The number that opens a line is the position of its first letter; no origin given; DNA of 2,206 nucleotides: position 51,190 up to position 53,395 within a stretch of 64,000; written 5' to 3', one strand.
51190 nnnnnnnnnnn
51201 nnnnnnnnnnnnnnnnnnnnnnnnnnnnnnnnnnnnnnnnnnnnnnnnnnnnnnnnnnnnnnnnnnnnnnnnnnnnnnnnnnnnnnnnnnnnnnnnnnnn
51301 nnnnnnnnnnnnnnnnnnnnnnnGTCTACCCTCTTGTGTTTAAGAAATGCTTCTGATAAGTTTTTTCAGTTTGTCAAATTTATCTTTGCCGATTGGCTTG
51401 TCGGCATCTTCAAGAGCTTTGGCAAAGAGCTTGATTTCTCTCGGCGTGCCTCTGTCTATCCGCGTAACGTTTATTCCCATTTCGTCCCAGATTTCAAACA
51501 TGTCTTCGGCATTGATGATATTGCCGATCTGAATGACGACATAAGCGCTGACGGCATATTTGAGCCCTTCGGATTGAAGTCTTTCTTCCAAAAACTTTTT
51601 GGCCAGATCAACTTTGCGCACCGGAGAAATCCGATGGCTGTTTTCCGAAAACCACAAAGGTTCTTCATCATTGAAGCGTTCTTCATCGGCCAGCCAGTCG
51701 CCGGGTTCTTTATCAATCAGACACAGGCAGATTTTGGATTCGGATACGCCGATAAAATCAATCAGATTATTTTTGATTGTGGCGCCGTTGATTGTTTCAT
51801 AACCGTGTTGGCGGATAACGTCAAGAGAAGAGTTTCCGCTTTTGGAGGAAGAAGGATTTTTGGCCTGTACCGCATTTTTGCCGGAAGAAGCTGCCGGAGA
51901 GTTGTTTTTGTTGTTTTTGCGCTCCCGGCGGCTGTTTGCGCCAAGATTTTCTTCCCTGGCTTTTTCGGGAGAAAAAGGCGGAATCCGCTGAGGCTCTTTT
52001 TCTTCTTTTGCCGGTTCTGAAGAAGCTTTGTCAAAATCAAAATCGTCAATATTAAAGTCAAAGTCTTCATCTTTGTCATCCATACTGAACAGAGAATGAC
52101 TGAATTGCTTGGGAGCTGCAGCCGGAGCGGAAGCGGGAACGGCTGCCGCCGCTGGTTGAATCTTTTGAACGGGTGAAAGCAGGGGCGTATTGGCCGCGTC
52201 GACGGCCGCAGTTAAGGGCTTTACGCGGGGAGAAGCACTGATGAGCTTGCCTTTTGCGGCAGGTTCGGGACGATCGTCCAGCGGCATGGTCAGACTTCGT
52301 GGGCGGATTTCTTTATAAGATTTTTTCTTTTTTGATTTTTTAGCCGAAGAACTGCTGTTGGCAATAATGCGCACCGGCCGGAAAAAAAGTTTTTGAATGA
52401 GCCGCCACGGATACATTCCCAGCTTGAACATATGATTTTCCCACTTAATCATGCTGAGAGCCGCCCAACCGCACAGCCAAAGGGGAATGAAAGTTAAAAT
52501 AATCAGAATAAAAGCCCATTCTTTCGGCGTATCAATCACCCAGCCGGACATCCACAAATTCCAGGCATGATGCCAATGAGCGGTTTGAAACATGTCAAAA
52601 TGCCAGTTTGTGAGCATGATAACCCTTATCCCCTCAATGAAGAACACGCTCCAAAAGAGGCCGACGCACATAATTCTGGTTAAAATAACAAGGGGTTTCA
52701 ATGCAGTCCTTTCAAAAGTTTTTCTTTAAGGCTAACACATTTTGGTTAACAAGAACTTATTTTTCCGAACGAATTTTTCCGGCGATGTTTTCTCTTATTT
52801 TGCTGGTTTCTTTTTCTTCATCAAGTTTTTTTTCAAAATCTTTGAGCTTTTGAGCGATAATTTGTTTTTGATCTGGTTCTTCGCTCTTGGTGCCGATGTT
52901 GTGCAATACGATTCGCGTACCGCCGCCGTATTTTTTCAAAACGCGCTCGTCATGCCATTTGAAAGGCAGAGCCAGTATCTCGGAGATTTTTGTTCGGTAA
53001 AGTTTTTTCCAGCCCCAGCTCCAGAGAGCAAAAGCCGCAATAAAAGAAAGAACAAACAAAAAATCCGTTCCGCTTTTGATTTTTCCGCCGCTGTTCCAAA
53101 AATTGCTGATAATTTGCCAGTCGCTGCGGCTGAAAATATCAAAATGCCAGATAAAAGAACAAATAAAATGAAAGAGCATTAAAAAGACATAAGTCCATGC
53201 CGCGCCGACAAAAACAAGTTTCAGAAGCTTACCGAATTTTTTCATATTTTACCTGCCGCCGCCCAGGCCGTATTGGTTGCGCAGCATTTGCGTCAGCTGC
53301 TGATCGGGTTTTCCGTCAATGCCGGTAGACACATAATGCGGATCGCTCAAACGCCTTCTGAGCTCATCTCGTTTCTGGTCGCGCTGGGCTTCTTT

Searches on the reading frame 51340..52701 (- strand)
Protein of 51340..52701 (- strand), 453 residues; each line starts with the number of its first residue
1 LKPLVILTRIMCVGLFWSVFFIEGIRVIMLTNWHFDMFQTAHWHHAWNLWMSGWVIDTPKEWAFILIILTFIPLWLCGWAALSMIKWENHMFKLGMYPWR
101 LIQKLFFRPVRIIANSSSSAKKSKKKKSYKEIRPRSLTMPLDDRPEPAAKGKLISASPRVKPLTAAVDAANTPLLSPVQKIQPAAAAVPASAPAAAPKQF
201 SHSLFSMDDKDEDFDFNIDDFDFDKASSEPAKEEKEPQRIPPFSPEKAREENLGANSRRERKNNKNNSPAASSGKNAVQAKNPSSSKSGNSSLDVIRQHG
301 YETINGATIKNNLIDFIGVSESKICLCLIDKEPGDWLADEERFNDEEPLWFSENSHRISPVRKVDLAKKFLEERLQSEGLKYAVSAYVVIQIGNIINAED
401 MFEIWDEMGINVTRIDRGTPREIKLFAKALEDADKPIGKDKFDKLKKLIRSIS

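Call 3: search_protein_families(library=pfam, proteins=[window:51340-52701:-], max_evalue=0.1)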
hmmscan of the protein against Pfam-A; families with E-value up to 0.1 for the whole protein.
window:51340-52701:- (453 aa): 1 family
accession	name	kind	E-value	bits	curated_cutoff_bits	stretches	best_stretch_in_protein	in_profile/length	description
PF08378.17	NERD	-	0.06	14.3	22.1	0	298-390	18-110/111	Nuclease-related domain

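Call 4: search_protein_families(library=ncbifam, proteins=[window:51340-52701:-], max_evalue=0.1)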
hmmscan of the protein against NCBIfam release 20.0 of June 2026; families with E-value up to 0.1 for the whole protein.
window:51340-52701:- (453 aa): 0 families

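Call 13: search_protein_families(library=padloc, proteins=[window:51340-52701:-], max_evalue=0.1)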
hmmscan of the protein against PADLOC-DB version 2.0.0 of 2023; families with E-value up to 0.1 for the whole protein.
window:51340-52701:- (453 aa): 0 families

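Call 14: search_protein_families(library=phrogs, proteins=[window:51340-52701:-], max_evalue=0.1)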
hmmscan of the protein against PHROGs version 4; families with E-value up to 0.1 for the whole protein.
window:51340-52701:- (453 aa): 0 families

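Call 16: find_homologous_proteins(query=window:51340-52701:-)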
Query window:51340-52701:- (453 aa): 931 proteins with E <= 0.001 among 8000 candidates; the best 120 are listed.
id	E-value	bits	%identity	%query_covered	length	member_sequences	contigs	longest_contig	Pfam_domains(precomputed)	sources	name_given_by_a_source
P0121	0.0e+0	1012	100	98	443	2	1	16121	-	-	-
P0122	3.0e-216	736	68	100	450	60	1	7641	-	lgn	-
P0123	1.3e-204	698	65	100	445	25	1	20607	-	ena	-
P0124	3.2e-189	647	61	100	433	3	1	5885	-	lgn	-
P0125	1.2e-184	632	62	100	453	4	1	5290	-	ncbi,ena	-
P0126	5.0e-183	627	61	100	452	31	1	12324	-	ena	-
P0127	1.2e-181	622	61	100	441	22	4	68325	-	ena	-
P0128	2.2e-181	621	59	100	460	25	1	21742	-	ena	-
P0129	7.6e-181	620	58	100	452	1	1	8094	-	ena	-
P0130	2.9e-180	618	78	41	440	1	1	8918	-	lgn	-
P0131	4.4e-180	617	61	100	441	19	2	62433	-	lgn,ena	-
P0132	7.3e-180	616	61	100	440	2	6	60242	-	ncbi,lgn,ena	-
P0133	1.5e-178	612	58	100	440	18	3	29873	-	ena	-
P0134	1.7e-176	605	60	94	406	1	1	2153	-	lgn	-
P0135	1.9e-176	605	58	100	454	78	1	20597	-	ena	-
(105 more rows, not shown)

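Call 20: search_solved_structures(query=A1, max_evalue=10, show_alignments=2)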
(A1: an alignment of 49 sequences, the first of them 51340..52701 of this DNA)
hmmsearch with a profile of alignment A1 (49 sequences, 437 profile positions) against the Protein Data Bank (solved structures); distinct sequences matched with E-value up to 10: 12.
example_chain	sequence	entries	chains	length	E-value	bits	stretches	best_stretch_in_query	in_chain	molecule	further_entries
8ga8_L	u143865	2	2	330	0.21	13.6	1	133-243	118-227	Transcriptional regulatory protein PHO23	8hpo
7kj7_B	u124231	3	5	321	0.25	13.4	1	227-299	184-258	Surface protein P12p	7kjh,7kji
7lzj_A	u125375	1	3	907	0.41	12.6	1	203-288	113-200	Depolymerase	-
7vyv_A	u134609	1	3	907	0.75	11.8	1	202-288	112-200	Depolymerase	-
7vz3_A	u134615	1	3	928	0.75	11.8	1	202-288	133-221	Depolymerase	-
5oql_T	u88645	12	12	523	1.7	10.6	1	179-270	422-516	Putative nucleolar protein | Nop56 | Nucleolar protein 56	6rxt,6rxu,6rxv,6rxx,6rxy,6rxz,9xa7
4fe8_A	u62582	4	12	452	2.4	10.1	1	211-250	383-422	Maltose-binding periplasmic protein,Huntingtin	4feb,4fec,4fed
8as5_A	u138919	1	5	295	2.8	9.9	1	196-284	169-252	Nucleophosmin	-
5wwo_C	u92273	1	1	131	4.5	9.2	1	172-257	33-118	Protein LTV1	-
5tw1_F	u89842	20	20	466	5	9.1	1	164-284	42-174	RNA polymerase sigma factor SigA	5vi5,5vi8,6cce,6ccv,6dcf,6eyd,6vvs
7o4h_A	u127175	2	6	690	7.1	8.6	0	204-270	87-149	cGMP-gated cation channel alpha-1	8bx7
23fj_S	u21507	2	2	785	8.4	8.3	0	236-279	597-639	Snf5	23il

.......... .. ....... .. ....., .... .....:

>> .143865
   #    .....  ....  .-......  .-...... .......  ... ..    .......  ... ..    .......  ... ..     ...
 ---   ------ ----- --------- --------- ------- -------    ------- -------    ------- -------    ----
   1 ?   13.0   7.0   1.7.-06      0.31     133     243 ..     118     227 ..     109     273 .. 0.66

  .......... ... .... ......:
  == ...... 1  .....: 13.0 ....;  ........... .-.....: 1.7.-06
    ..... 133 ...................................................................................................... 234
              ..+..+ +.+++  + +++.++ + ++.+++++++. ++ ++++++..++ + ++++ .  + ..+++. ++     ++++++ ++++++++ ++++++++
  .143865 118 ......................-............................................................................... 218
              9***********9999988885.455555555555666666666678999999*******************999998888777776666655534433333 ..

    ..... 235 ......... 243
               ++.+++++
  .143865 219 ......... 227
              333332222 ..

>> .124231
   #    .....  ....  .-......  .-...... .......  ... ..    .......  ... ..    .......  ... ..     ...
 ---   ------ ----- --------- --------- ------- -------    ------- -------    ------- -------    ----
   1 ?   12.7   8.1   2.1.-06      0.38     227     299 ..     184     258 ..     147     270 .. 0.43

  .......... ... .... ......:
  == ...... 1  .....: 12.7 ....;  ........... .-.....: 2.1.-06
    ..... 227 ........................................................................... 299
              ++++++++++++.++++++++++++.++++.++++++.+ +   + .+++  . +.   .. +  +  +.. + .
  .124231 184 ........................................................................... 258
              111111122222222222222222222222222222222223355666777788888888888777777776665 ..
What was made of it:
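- Tried and rejected: 453-aa profile: only low-complexity hits (call 20).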

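Call 32: predict_structure(alignment_id=A1)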
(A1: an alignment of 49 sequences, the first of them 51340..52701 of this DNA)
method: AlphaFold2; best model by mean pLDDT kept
length: 453 residues; sequences in the alignment: 49
mean_pLDDT: 67.8   pTM: 0.41
mean pLDDT of the five models: 67.8, 67.4, 65.7, 64.1, 63.9
residues with pLDDT >= 90: 94; 70-90: 130; 50-70: 90; < 50: 139
segments of 3 or more residues with pLDDT < 50: 116-132, 136-138, 140-146, 148-182, 184-186, 188-194, 196-214, 222-225, 231-234, 256-264, 276-289
pLDDT, mean of each block of 10 residues (from residue 1): 72 82 86 87 85 78 79 78 68 84 76 50 46 47 45 43 42 43 47 45 44 50 49 49 53 48 48 47 45 90 92 93 94 62 57 64 91 94 94 64 85 78 87 93 93 85
secondary structure, 60 per line:
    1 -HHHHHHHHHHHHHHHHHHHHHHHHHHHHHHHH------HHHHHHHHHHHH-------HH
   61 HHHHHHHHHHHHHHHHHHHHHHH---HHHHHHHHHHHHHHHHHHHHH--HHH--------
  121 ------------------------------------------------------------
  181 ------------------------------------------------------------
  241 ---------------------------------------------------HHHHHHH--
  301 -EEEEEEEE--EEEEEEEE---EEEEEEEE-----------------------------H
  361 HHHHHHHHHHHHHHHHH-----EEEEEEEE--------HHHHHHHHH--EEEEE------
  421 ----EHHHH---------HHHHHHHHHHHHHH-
elements in order: H2-33 H40-51 H59-83 H87-107 H292-298 E302-309 E312-319 E323-330 H360-377 E383-390 H399-407 E410-414 H426-429 H439-452
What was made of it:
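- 51340..52701 (-): 453-aa inner-membrane partner. Its parts are:
- an N-terminal domain modelled as four helices, two of them TM-like by hydropathy (1-107);
- a basic motif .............;
- a disordered linker of about 170 aa carrying an acidic FD-rich motif (FDHSLF.............);
- a C-terminal NERD/PD-(D/E)xK-like domain (290-453), with D315...D330-x-E332 and an invariant loop at 334-362. AF2 gives pLDDT above 90 for the C-terminal domain, with alpha-beta-beta-beta-alpha-beta order (call 32).
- On NERD / PD-(D/E)xK nuclease superfamily (C-terminal domain of the 453-aa protein): The AF2 secondary-structure order has pLDDT above 90 (call 32).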

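Call 36: fold_search(model_id=the predicted structure, library=pdb)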
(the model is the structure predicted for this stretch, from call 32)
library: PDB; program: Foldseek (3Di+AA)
matches with E <= 10: 421; with E <= 0.001: 0
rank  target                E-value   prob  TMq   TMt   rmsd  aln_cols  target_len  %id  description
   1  2ewf                  9.8e-03  0.99  0.16  0.13   6.1       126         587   14  Crystal structure of the site-specific DNA nickase N.BspD6I (released 2006-11-21)
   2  6qnz_B                1.1e-02  0.99  0.16  0.13   6.1       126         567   14  Crystal structure of the site-specific DNA nickase N.BspD6I E418A Mutant (released 2020-03-04)
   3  5liq_B                1.1e-02  0.98  0.16  0.13   5.8       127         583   15  The structure of C160S,C508S,C578S mutant of Nt.BspD6I nicking endonuclease at 0.185 nm resolution . (released 2017-08-02)
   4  5liq_A                1.5e-02  0.97  0.15  0.12   6.9       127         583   15  The structure of C160S,C508S,C578S mutant of Nt.BspD6I nicking endonuclease at 0.185 nm resolution . (released 2017-08-02)
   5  5lhc_A                1.8e-02  0.89  0.16  0.13  10.8       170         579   14  The structure of D456A mutant of Nt.BspD6I nicking endonuclease at 0.24 nm resolution . (released 2017-08-16)
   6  5liz                  2.3e-02  0.94  0.15  0.12   6.8       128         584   13  The structure of Nt.BspD6I nicking endonuclease with all cysteines mutated by serine residues at 0.19 nm resolution . (released 2017-08-02)
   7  9dou_A                2.5e-02  0.87  0.16  0.08  12.5       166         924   11  Taeniopygia guttata R2 retrotransposon (R2Tg) initiating target-primed reverse transcription (released 2025-05-21)
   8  6qnz_A                3.0e-02  0.95  0.17  0.14   7.2       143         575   13  Crystal structure of the site-specific DNA nickase N.BspD6I E418A Mutant (released 2020-03-04)
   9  5lhc_B                5.4e-02  0.87  0.15  0.12   6.8       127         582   14  The structure of D456A mutant of Nt.BspD6I nicking endonuclease at 0.24 nm resolution . (released 2017-08-16)
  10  9nl2_A                1.1e-01  0.66  0.15  0.07   5.9       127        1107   10  Structure of R2 retrotransposon protein from Platysternon megacephalum initiating target-primed reverse transcription (released 2025-06-18)
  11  8gh6_A                1.2e-01  0.66  0.13  0.07   6.2       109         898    9  Bombyx mori R2 retrotransposon initiating target-primed reverse transcription (released 2023-04-05)
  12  9a5m_A                1.4e-01  0.12  0.10  0.10  14.4       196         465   11  Integrative model of YDJA-YDIS by crosslinking MS and deep learning (released 2024-09-18)
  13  3fov                  1.4e-01  0.89  0.14  0.52   4.9       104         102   10  Crystal structure of protein RPA0323 of unknown function from Rhodopseudomonas palustris (released 2009-01-13)
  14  8z4i_B                2.1e-01  0.63  0.14  0.16   4.9       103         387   14  crystal structure of Cdn1 in complex with cA3 (released 2026-02-04)
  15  8iby_C                2.4e-01  0.54  0.14  0.09   5.9       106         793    8  Structure of R2 with 5'ORF (released 2023-09-20)
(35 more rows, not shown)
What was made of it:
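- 51340..52701 (-): The top Foldseek PDB hits are the N.BspD6I nickase (E about 0.01, probability 0.99), R2 endonuclease, Card1/Can2, Bax1 and MGME1 (call 36).
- Tried and rejected: Rejected on fold (call 36).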

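Call 65: search_protein_families(library=pfam, alignment_id=A1, max_evalue=1)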
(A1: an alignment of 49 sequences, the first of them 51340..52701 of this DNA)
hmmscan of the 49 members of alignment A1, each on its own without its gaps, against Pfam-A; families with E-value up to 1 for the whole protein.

A. member 1, window:51340-52701:- (453 aa): 1 family
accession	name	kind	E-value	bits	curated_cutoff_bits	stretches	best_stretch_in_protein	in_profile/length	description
PF08378.17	NERD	-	0.06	14.3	22.1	1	298-390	18-110/111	Nuclease-related domain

B. families by the number of members that match (of 49 scanned): 27 families (the first 25 are shown)
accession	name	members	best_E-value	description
PF08378.17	NERD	26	0.0011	Nuclease-related domain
PF02724.19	CDC45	14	0.063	CDC45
PF03353.20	Lin-8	9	3.8e-06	Ras-mediated vulval-induction antagonist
PF12496.13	BNIP2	9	0.0023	Bcl2-/adenovirus E1B nineteen kDa-interacting protein 2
PF05764.18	YL1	4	0.0028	YL1 nuclear protein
PF03471.22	CorC_HlyC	3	0.0024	Transporter associated domain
PF08597.15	eIF3_subunit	3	0.0031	Translation initiation factor eIF3 subunit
PF11744.14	ALMT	3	0.4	Aluminium activated malate transporter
PF08035.16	Op_neuropeptide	2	0.036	Opioids neuropeptide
PF04747.17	DUF612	1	0.015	Protein of unknown function, DUF612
PF09687.15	PRESAN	1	0.03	Plasmodium RESA N-terminal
PF16564.11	MBDa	1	0.11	p55-binding region of Methyl-CpG-binding domain proteins MBD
PF06679.17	DUF1180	1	0.13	Membrane protein FAM174-like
PF11140.13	DUF2913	1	0.16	Protein of unknown function (DUF2913)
PF08174.17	Anillin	1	0.18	Cell division protein anillin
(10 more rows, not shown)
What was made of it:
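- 51340..52701 (-): Pfam NERD hits 26 of 49 orthologues, best E 0.0011, all below the gathering score (calls 3, 65).
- On NERD / PD-(D/E)xK nuclease superfamily (C-terminal domain of the 453-aa protein): The best E among 49 orthologues is 0.0011 (calls 3, 65).
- Closest known: NERD / PD-. Same: Conserved acidic residues sit at the expected strands (calls 32, 36, 65).
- The canonical lysine is replaced (D..D-x-E), and Pfam NERD scores are below threshold (calls 3, 65).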

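Call 90: list_cluster_members(proteins=[L130:12109-14451:+, L130:4136-5686:-, L117:3516-6131:-, L112:4593-5282:-, L112:2059-3582:-, L130:9977-11023:+, window:51340-52701:-, window:53249-54730:-])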
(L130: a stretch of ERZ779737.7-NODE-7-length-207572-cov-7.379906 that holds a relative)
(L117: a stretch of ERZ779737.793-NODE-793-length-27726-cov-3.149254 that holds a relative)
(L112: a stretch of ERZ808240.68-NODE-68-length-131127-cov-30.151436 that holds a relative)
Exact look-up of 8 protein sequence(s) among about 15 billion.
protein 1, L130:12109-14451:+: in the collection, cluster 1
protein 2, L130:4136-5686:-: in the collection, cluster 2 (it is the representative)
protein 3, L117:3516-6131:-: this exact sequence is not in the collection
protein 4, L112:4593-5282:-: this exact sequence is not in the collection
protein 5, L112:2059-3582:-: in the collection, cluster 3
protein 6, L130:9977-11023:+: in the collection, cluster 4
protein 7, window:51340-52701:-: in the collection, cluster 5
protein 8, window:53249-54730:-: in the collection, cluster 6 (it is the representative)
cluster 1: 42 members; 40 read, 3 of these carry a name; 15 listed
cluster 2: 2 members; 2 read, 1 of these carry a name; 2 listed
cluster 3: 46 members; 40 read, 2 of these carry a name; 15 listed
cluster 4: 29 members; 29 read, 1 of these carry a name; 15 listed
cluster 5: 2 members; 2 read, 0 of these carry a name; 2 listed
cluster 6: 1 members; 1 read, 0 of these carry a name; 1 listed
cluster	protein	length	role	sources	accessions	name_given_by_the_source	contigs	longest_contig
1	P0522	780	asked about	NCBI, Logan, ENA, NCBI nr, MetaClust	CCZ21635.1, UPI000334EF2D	putative uncharacterized protein [Acetobacter sp. CAG:977] | status=active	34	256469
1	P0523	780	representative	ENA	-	-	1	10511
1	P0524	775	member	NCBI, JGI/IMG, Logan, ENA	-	type IV secretion system protein VirD4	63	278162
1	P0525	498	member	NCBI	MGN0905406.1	MAG: type IV secretory system conjugative DNA transfer family protein, partial ...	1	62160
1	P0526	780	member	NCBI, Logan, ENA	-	-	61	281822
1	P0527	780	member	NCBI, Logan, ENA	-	-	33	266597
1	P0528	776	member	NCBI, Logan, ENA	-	-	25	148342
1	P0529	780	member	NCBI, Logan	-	-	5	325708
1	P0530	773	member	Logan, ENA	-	-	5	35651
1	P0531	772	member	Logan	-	-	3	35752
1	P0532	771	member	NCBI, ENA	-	-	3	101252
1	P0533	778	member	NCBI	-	-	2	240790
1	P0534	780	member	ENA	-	-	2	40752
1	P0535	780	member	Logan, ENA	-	-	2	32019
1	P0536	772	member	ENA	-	-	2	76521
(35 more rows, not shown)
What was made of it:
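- That group includes 'Acetobacter sp. CAG:977' (call 90).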

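Call 97: fold_search(model_id=the predicted structure, library=viral)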
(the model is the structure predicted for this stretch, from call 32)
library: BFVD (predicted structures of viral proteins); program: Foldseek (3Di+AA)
matches with E <= 10: 46; with E <= 0.001: 0
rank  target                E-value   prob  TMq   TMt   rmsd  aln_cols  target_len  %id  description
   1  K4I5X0                5.0e-03  1.00  0.17  0.35   5.0       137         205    8  Uncharacterized protein [Salmonella phage STML-198]
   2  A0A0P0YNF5            1.1e-02  0.95  0.15  0.30  12.9       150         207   16  (no name in the UniProt tables at hand)
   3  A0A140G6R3            2.4e-02  0.33  0.11  0.26  16.0       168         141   10  HNH endonuclease [Arthrobacter phage Kitkat]
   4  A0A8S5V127            4.8e-02  0.33  0.12  0.17   8.8       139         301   11  Endonuclease I [Siphoviridae sp. ct3r22]
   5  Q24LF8                6.9e-02  0.84  0.18  0.51   5.4       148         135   12  Uncharacterized protein [Clostridium phage phiCD119 (strain Clostridium difficile/United States/Govind/2006)]
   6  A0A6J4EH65            7.8e-02  0.33  0.13  0.26  17.1       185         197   10  (no name in the UniProt tables at hand)
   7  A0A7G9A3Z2            1.3e-01  0.38  0.15  0.20   9.4       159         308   12  Uncharacterized protein [Bacteriophage sp.]
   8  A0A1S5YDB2            1.9e-01  0.23  0.13  0.18   7.6       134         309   13  PD-(D/E)XK endonuclease-like domain-containing protein [Leptopilina boulardi filamentous virus]
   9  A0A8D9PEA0            2.1e-01  0.28  0.12  0.25   8.9       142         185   10  Endonuclease Like Protein [Bacteriophage sp.]
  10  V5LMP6                2.1e-01  0.28  0.13  0.14   6.5       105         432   16  (no name in the UniProt tables at hand)
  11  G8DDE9                4.3e-01  0.47  0.16  0.36   5.3       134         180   10  (no name in the UniProt tables at hand)
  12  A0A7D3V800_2          4.3e-01  0.08  0.12  0.06  33.9       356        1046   17  ATP synthase subunit alpha domain protein [Fadolivirus FV1/VV64]
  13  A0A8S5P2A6            4.9e-01  0.16  0.10  0.09   8.2       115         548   10  Superfamily I DNA and RNA helicase [Myoviridae sp. ctakU3]
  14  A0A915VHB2            9.5e-01  0.16  0.13  0.11   4.8        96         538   19  (no name in the UniProt tables at hand)
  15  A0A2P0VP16            1.0e+00  0.07  0.11  0.06  42.2       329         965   12  TIR/WD40 domain-containing protein [Tetraselmis virus 1]
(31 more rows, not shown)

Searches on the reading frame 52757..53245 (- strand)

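Call 3: search_protein_families(library=pfam, proteins=[window:52757-53245:-], max_evalue=0.1)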
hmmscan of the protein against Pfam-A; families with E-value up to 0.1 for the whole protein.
window:52757-53245:- (162 aa): 0 families

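Call 4: search_protein_families(library=ncbifam, proteins=[window:52757-53245:-], max_evalue=0.1)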
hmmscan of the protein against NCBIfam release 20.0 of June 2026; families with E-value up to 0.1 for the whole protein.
window:52757-53245:- (162 aa): 2 families
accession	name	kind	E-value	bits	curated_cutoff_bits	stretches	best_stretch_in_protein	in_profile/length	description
NF033604.1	epsi_CJH_07325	subfamily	0.007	16.4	33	1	116-157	20-64/66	CJH_07325 family protein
NF001646.0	PRK00420.1-3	equivalog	0.011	16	117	1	119-152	68-101/117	hypothetical protein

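Call 13: search_protein_families(library=padloc, proteins=[window:52757-53245:-], max_evalue=0.1)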
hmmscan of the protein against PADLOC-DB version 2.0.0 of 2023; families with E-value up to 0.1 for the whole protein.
window:52757-53245:- (162 aa): 0 families

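Call 14: search_protein_families(library=phrogs, proteins=[window:52757-53245:-], max_evalue=0.1)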
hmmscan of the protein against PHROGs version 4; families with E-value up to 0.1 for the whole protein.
window:52757-53245:- (162 aa): 0 families
